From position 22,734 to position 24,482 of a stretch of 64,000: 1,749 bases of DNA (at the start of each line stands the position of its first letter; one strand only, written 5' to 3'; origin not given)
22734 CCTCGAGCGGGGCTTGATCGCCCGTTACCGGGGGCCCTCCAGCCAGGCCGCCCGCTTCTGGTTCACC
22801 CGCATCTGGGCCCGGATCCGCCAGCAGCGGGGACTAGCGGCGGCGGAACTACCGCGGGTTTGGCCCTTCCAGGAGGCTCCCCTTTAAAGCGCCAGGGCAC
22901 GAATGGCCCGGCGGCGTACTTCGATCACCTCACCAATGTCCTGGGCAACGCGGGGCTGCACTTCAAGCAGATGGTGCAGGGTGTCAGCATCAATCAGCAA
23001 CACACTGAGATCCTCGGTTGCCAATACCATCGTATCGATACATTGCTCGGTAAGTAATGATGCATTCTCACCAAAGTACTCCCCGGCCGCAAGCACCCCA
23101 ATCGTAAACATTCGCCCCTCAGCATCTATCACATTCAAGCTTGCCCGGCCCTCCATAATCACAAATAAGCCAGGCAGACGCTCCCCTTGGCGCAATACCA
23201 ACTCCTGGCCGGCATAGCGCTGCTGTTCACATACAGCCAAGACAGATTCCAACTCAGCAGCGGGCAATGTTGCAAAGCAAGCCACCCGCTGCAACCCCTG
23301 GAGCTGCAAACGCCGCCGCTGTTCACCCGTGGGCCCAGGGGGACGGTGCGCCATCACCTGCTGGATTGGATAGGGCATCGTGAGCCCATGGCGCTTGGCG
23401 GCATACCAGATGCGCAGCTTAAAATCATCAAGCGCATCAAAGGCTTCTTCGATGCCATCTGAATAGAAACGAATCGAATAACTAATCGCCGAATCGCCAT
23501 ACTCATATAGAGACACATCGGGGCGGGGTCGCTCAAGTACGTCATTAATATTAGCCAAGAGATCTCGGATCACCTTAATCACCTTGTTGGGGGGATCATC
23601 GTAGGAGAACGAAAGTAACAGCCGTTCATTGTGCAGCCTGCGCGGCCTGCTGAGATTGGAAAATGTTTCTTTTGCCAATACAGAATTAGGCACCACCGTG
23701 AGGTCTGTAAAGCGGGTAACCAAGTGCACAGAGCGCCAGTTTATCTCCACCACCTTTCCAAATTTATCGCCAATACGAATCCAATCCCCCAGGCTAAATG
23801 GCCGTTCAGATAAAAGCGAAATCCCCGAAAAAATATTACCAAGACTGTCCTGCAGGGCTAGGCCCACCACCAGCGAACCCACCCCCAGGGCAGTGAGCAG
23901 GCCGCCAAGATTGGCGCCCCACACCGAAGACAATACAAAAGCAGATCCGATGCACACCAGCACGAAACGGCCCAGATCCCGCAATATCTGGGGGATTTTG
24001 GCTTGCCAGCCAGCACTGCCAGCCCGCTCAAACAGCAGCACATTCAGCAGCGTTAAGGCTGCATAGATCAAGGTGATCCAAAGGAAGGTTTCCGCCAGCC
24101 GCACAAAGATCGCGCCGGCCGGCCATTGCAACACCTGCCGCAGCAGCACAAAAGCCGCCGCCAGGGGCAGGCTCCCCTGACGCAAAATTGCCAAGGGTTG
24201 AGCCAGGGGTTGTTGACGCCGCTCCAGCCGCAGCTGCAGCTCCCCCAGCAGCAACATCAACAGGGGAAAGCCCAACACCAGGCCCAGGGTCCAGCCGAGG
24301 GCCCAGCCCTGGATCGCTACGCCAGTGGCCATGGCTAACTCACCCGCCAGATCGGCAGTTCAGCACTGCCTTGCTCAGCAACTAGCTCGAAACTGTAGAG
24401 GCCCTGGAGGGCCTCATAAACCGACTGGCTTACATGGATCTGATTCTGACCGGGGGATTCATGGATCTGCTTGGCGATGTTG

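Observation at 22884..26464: Low-GC sensor + MscS-channel operon splits ureD from ureABC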

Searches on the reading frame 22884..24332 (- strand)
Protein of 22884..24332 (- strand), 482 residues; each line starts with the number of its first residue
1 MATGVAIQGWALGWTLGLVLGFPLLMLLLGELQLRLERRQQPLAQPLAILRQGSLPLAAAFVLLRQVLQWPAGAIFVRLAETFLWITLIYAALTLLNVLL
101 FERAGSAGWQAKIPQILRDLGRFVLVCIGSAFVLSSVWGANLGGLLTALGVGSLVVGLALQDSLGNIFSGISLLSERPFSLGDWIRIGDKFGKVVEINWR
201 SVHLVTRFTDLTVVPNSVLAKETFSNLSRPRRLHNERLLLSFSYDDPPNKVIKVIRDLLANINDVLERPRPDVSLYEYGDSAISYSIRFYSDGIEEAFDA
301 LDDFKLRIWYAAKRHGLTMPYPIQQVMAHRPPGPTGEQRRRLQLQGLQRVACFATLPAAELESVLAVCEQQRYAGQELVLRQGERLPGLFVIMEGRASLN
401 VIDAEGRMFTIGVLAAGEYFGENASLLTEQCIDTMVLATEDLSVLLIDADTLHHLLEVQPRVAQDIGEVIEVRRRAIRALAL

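Call 3: search_protein_families(library=pfam, proteins=[window:22884-24332:-], max_evalue=0.01)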
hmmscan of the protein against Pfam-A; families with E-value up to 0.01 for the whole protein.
window:22884-24332:- (482 aa): 3 families
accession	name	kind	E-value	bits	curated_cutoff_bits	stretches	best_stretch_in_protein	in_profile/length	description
PF00924.24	MS_channel_2nd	-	6.6e-19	68.2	20.2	1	162-229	1-68/68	Mechanosensitive ion channel, beta-domain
PF00027.35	cNMP_binding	-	5.1e-13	49.3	27.5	1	371-457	2-87/89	Cyclic nucleotide-binding domain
PF21082.3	MS_channel_3rd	-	3e-09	37.6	21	1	242-317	7-86/88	Mechanosensitive ion channel MscS, C-terminal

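Call 4: search_protein_families(library=ncbifam, proteins=[window:22884-24332:-], max_evalue=0.01)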
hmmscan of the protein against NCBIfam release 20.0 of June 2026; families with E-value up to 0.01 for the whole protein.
window:22884-24332:- (482 aa): 15 families
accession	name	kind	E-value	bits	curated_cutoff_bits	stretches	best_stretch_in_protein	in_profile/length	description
NF007662.0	PRK10334.1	subfamily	3.7e-20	72.3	321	1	110-327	62-276/286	small-conductance mechanosensitive channel MscS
NF047602.1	MscsSHelicob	equivalog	1.5e-19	70.4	400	1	123-321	54-251/260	small-conductance mechanosensitive channel MscS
NF008438.0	PRK11281.1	equivalog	1.7e-19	69.2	991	1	119-321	880-1081/1113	mechanosensitive channel MscK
NF008180.0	PRK10929.1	equivalog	6.9e-16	57.3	809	1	120-328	878-1085/1109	miniconductance mechanosensitive channel MscM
NF047601.1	MscSThanab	equivalog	1.4e-14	54.3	500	1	118-327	69-275/280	small-conductance mechanosensitive channel MscS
NF008732.0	PRK11753.1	equivalog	1.5e-10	40.9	266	1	358-473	13-128/214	cAMP-activated global transcriptional regulator CRP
NF041163.2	encap_f2b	equivalog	8.1e-10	38.4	400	1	341-472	67-199/450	family 2B encapsulin nanocompartment shell protein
TIGR03896.1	cyc_nuc_ocin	subfamily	9e-09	35.1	161.05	1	352-465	145-257/317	bacteriocin-type transport-associated protein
NF058543.1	ActPatMycb56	equivalog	1.4e-05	24.1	460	1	352-466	3-114/317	acetyltransferase Pat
NF006901.0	PRK09392.1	equivalog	1.7e-05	24.3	211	1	343-478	5-139/236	transcriptional activator FtrB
NF045989.1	TransRegFnrLRhodb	equivalog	0.00011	21.5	300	1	351-466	19-130/245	transcriptional regulator FnrL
NF007707.0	PRK10402.1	subfamily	0.00026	20.7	180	1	363-456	26-118/226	transcriptional regulator YeiL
NF008542.0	PRK11465.1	equivalog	0.0039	15.5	596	1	123-229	519-622/741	mechanosensitive channel protein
NF052518.1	TransRegLdrP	equivalog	0.0063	16.6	300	1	371-454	2-83/195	transcriptional regulator LdrP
NF010499.0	PRK13918.1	equivalog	0.0068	15.9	274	1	369-427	13-70/205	CRP/FNR family transcriptional regulator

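Call 8: find_homologous_proteins(query=window:22884-24332:-, max_evalue=1e-20)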
Query window:22884-24332:- (482 aa): 628 proteins with E <= 1e-20 among 8000 candidates; the best 120 are listed.
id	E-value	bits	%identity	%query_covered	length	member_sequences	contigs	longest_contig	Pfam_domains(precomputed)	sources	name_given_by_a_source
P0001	0.0e+0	1047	98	100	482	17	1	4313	PF00924.25,PF00027.36,PF21082.3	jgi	-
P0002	1.6e-169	583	57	100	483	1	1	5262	PF00924.25,PF00027.36,PF21082.3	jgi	jgi:small-conductance mechanosensitive channel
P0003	3.9e-166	572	58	100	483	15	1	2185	PF00924.25,PF00027.36,PF21082.3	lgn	-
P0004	2.0e-159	550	56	99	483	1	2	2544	PF00924.25,PF00027.36,PF21082.3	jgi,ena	jgi:small-conductance mechanosensitive channel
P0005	1.4e-157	544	56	99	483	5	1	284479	PF00924.25,PF00027.36,PF21082.3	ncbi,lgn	-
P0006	2.9e-157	542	55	98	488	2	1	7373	PF00924.25,PF00027.36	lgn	-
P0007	6.4e-153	528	53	100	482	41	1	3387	PF00924.25,PF00027.36,PF21082.3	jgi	jgi:small-conductance mechanosensitive channel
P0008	3.0e-150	519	54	97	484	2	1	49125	PF00924.25,PF00027.36,PF21082.3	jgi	-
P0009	2.0e-148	513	55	97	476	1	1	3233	PF00924.25,PF00027.36,PF21082.3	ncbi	-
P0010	6.3e-148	512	53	97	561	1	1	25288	PF00924.25,PF00027.36,PF21082.3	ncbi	-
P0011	8.9e-147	508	54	97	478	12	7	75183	PF00924.25,PF00027.36,PF21082.3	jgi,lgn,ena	-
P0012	2.3e-146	507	53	97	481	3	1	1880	PF00924.25,PF00027.36,PF21082.3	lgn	-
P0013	7.2e-146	505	53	96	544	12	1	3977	PF00924.25,PF00027.36,PF21082.3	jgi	-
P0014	2.2e-144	500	53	96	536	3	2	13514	PF00924.25,PF00027.36,PF21082.3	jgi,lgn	jgi:small-conductance mechanosensitive channel/CRP-like cAMP-binding protein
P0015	5.2e-144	499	52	98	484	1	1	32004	PF00924.25,PF00027.36,PF21082.3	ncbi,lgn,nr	ncbi:MAG: mechanosensitive ion channel family protein [Snowella sp.]|nr:mechanosensitive ion channel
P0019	2.4e-143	497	53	96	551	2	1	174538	PF00924.25,PF00027.36,PF21082.3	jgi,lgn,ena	jgi:small-conductance mechanosensitive channel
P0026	1.4e-142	494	53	96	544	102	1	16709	PF00924.25,PF00027.36,PF21082.3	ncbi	-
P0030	3.0e-142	493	52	96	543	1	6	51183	PF00924.25,PF00027.36,PF21082.3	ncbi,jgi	jgi:small-conductance mechanosensitive channel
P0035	2.0e-140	487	52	96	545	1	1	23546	PF00924.25,PF00027.36,PF21082.3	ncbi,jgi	jgi:small-conductance mechanosensitive channel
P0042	1.3e-139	484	49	99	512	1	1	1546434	PF00924.25,PF00027.36,PF21082.3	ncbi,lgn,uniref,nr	ncbi:mechanosensitive ion channel family protein [Leptolyngbya ohadii]|uniref:mechanosensitive ion c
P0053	1.1e-135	471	48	97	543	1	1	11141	PF00924.25,PF00027.36,PF21082.3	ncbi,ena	-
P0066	6.1e-133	462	48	99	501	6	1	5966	PF00924.25,PF00027.36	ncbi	ncbi:MAG: mechanosensitive ion channel domain-containing protein [Cyanobium sp.]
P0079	9.6e-129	448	45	93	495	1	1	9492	PF00924.25,PF00027.36,PF21082.3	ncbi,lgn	-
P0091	1.4e-124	435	46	97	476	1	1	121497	PF00924.25,PF00027.36,PF21082.3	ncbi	-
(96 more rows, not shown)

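Call 9: find_encoding_contigs(protein=P0005, flank=10000, max_places=3)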
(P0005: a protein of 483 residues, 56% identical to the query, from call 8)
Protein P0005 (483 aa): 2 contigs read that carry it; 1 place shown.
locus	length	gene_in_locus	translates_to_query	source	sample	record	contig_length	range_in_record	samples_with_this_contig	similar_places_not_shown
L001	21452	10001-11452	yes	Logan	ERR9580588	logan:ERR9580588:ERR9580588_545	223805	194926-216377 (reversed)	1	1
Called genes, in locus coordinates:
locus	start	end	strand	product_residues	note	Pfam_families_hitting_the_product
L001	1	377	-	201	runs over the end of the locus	PF04079:SMC_ScpB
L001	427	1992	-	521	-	PF00291:PALP, PF00585:Thr_dehydrat_C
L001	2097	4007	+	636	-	PF13292:DXP_synthase_N, PF00456:Transketolase_N (faint), PF02779:Transket_pyr, PF02780:Transketolase_C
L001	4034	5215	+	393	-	PF01266:DAO (faint), PF01494:FAD_binding_3 (faint)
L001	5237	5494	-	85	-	PF01241:PSI_PSAK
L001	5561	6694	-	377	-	PF00497:SBP_bac_3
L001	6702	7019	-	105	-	PF12159:DUF3593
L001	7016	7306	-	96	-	PF10693:DUF2499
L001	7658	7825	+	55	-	-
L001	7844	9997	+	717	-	PF02743:dCache_1 (weak), PF00672:HAMP, PF00211:Guanylate_cyc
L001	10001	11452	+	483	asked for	PF00924:MS_channel_2nd, PF21082:MS_channel_3rd, PF00027:cNMP_binding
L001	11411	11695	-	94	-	-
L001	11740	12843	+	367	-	PF04230:PS_pyruv_trans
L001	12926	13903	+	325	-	PF00487:FA_desaturase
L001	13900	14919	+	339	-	PF00561:Abhydrolase_1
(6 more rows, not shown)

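Call 10: find_encoding_contigs(protein=P0001, flank=10000, max_places=3)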
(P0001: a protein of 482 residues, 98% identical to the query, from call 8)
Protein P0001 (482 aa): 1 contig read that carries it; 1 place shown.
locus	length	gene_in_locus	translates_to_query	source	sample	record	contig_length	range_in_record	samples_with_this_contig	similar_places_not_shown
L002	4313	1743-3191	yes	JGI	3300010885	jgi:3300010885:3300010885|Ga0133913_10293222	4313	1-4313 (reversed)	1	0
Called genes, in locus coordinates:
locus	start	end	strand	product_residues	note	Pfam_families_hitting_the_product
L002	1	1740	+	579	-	?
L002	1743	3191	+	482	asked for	PF00924:MS_channel_2nd, PF21082:MS_channel_3rd, PF00027:cNMP_binding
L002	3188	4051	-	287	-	PF01774:UreD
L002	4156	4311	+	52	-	?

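Call 11: find_encoding_contigs(protein=P0002, flank=10000, max_places=3)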
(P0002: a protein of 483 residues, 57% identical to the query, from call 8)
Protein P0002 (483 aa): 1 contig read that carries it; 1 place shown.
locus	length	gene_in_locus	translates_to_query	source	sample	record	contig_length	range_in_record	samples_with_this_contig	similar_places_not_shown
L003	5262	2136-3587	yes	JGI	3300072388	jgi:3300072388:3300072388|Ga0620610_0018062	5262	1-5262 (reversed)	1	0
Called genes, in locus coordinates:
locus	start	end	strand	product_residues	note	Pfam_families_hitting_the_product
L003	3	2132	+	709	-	?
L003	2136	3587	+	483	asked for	PF00924:MS_channel_2nd, PF21082:MS_channel_3rd, PF00027:cNMP_binding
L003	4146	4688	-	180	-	-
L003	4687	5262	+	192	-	?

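Call 20: list_cluster_members(proteins=[P0005, P0009, P0010, P0026, P0030, P0035, P0053, P0079, P0091, P0066])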
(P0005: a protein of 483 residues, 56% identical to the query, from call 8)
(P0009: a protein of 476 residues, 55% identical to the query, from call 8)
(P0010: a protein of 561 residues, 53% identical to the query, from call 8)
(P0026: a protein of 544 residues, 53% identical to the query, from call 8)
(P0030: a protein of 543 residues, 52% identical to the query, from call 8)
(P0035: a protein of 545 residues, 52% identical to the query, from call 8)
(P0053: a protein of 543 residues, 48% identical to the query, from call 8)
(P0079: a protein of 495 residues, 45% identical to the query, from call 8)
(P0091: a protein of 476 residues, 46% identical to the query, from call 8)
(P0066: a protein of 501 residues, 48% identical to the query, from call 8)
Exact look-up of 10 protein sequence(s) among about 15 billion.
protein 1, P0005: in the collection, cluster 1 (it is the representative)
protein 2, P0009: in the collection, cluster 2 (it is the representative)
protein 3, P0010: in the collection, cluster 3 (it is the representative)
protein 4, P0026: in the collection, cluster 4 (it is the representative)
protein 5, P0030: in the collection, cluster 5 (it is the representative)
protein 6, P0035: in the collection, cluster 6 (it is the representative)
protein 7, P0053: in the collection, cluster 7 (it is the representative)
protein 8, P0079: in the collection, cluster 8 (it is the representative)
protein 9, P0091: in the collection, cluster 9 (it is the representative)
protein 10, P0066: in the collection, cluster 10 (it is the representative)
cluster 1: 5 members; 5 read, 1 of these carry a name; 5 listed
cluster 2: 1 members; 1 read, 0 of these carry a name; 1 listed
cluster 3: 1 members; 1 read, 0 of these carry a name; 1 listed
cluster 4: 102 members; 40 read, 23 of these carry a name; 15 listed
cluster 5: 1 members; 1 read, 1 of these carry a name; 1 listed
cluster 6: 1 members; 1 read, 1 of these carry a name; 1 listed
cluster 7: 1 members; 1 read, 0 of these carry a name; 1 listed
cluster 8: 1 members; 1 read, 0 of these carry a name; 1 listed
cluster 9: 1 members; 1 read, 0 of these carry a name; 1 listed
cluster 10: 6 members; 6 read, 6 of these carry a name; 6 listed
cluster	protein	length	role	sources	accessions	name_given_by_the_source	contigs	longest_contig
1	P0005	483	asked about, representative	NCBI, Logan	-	-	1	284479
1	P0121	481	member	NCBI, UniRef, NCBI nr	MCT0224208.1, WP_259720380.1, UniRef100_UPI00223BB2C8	mechanosensitive ion channel family protein [Synechococcus sp. CS-1328] | mechanosensitive ion channel family protein n=1 Tax=Synechococcus sp. CS-1328 ...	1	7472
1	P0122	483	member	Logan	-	-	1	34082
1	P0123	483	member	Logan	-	-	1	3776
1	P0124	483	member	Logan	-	-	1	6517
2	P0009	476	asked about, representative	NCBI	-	-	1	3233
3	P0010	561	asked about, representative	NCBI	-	-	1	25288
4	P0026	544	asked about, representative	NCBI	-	-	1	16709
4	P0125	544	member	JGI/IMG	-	small-conductance mechanosensitive channel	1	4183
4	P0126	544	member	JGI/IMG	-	small-conductance mechanosensitive channel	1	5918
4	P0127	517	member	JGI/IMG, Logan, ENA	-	small-conductance mechanosensitive channel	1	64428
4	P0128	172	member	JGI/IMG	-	CRP-like cAMP-binding protein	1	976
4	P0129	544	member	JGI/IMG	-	small-conductance mechanosensitive channel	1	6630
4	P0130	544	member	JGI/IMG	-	small-conductance mechanosensitive channel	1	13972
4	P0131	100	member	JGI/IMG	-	CRP-like cAMP-binding protein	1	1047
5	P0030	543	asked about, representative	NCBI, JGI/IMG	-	small-conductance mechanosensitive channel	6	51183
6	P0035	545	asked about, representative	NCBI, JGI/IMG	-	small-conductance mechanosensitive channel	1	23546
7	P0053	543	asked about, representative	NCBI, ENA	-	-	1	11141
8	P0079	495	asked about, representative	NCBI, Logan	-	-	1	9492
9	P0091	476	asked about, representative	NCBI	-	-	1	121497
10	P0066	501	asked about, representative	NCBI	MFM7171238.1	MAG: mechanosensitive ion channel domain-containing protein [Cyanobium sp.]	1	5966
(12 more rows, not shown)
